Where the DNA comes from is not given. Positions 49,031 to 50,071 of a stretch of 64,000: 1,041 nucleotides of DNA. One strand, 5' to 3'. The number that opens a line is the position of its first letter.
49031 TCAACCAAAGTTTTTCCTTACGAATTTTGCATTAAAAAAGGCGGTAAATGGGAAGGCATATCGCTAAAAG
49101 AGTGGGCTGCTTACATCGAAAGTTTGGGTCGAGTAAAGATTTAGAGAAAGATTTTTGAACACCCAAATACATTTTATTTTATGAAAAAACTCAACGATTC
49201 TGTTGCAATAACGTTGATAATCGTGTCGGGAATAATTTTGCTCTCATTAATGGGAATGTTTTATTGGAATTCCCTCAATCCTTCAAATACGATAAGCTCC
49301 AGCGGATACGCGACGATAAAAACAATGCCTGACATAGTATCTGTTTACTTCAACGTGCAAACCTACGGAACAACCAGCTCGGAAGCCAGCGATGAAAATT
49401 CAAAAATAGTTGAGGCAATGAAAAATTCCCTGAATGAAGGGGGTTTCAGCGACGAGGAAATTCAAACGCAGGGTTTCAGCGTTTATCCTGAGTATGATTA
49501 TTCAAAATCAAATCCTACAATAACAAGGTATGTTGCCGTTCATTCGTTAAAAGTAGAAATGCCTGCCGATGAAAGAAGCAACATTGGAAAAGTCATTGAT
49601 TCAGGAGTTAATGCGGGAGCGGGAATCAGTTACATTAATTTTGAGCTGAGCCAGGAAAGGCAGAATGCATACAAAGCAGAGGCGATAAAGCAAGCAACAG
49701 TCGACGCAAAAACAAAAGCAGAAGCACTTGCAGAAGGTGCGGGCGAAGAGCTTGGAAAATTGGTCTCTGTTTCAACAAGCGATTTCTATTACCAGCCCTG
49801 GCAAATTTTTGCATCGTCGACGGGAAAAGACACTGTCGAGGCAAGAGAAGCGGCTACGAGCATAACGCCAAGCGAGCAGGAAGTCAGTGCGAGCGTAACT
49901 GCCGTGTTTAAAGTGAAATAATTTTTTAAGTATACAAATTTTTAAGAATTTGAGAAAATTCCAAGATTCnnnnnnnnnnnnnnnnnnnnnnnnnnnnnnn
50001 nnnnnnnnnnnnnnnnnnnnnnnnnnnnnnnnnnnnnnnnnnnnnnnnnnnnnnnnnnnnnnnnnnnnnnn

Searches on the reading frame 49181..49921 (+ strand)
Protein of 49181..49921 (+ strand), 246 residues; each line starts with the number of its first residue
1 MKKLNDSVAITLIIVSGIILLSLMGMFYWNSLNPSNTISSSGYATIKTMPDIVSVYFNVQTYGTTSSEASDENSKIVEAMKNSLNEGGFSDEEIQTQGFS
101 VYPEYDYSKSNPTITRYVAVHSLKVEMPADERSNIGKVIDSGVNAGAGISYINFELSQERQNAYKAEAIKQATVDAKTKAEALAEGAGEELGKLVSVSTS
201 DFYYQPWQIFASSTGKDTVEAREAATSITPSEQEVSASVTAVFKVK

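Call 43: search_protein_families(library=pfam, proteins=[window:49181-49921:+], max_evalue=0.0001)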
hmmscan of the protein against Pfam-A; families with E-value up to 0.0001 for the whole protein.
window:49181-49921:+ (246 aa): 1 family
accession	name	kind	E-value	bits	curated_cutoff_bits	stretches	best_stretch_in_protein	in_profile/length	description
PF04402.19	SIMPL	-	9.6e-45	153.8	25.2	1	38-243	1-205/205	Protein of unknown function (DUF541)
